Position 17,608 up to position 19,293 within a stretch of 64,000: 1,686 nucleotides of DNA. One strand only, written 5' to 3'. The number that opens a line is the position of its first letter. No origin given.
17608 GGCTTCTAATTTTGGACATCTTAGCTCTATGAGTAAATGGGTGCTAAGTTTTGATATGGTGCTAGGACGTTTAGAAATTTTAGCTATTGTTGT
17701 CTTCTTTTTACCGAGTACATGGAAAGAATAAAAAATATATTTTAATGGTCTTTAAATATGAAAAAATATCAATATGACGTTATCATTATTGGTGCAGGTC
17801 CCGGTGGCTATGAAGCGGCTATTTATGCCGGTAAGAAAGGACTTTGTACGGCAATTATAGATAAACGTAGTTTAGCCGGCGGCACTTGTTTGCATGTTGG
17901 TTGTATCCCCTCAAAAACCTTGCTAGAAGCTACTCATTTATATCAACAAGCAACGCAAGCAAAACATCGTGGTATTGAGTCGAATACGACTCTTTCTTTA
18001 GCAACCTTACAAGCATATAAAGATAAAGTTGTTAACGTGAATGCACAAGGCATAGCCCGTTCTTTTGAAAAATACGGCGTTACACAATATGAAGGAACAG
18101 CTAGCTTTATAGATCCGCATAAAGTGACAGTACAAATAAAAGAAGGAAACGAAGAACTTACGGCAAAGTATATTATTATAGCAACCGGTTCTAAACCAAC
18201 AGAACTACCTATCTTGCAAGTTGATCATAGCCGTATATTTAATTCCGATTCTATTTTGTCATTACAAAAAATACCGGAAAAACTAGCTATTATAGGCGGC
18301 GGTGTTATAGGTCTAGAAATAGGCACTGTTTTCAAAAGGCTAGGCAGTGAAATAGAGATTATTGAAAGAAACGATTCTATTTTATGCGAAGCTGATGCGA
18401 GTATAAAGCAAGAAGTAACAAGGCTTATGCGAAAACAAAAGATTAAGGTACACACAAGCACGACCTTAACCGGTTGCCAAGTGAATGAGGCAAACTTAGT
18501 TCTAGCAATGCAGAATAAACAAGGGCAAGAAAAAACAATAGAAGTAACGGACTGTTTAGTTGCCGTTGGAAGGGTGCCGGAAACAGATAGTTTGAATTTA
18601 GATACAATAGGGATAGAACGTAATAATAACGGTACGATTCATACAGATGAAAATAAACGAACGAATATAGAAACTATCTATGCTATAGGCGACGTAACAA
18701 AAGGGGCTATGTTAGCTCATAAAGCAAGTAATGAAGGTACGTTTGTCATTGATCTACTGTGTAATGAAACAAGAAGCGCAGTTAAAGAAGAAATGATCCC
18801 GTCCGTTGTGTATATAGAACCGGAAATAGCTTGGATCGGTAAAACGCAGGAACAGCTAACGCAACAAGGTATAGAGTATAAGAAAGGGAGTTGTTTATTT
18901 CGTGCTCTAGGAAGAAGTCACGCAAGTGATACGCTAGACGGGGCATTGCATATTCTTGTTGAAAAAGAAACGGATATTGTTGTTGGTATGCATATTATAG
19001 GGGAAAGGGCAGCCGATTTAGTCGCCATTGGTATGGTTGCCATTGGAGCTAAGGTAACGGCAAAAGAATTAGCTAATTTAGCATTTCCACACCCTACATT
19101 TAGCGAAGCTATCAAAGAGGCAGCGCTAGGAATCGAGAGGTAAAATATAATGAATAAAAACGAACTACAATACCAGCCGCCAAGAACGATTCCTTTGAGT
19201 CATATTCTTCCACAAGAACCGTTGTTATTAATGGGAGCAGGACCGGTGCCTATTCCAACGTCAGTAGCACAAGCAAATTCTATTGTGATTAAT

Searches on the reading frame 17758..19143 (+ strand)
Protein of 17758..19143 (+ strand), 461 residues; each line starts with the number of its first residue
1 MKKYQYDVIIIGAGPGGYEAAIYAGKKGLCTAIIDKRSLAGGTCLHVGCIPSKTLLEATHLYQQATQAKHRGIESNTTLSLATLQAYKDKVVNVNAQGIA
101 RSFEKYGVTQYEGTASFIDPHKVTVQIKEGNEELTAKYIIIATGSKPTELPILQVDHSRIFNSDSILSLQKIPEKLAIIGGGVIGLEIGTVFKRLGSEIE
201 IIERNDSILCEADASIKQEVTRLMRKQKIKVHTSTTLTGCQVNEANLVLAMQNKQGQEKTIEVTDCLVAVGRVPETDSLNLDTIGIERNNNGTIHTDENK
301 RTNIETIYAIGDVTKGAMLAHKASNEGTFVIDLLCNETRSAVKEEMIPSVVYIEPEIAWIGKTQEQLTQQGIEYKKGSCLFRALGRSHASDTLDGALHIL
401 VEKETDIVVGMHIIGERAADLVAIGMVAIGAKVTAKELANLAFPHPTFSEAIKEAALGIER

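Call 19: search_protein_families(library=ncbifam, proteins=[window:17758-19143:+], max_evalue=1e-10)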
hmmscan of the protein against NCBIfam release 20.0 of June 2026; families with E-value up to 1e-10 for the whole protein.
window:17758-19143:+ (461 aa): 43 families (the best 25 are shown)
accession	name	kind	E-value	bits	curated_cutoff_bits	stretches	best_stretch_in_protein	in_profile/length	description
TIGR01350.1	lipoamide_DH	equivalog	2.7e-144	481.3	408.8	1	5-458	1-453/461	dihydrolipoyl dehydrogenase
NF003585.0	PRK05249.1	equivalog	2e-109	366.3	465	1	2-458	3-456/464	Si-specific NAD(P)(+) transhydrogenase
TIGR02053.1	MerA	equivalog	9.8e-98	328.1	454.45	1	6-459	1-453/465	mercury(II) reductase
NF004945.0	PRK06292.2-3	equivalog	1.4e-89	301.1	494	1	5-452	3-445/457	dihydrolipoyl dehydrogenase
NF004943.0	PRK06292.2-1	equivalog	8.5e-88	295.1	432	1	5-457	3-453/456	dihydrolipoyl dehydrogenase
NF004776.0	PRK06116.1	equivalog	4.8e-85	286.2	480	1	3-450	2-444/450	glutathione-disulfide reductase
NF004991.0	PRK06370.1-3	subfamily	3e-84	283.4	620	1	5-456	35-484/509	FAD-containing oxidoreductase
NF005884.0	PRK07846.1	equivalog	3.3e-83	279.8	501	1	5-460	3-452/454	mycothione reductase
NF004946.0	PRK06292.2-4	subfamily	4.5e-80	269.7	634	1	5-455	3-466/487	dihydrolipoyl dehydrogenase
NF004939.0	PRK06292.1-1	equivalog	1.2e-79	268.2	435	1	1-455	1-454/476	dihydrolipoyl dehydrogenase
NF005883.0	PRK07845.1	equivalog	6.3e-79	266.1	479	1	7-456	4-456/466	NAD(P)H-quinone dehydrogenase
NF004947.0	PRK06292.2-5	equivalog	1.2e-78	265.1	592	1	5-456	3-455/474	dihydrolipoyl dehydrogenase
NF004992.0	PRK06370.1-4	equivalog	5.6e-76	255.8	629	1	4-452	3-448/459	FAD-containing oxidoreductase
NF005572.0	PRK07251.1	equivalog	1.2e-71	241.8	537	1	5-453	3-433/438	FAD-containing oxidoreductase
NF004944.0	PRK06292.2-2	equivalog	2.7e-71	240.6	619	1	5-456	3-449/460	dihydrolipoyl dehydrogenase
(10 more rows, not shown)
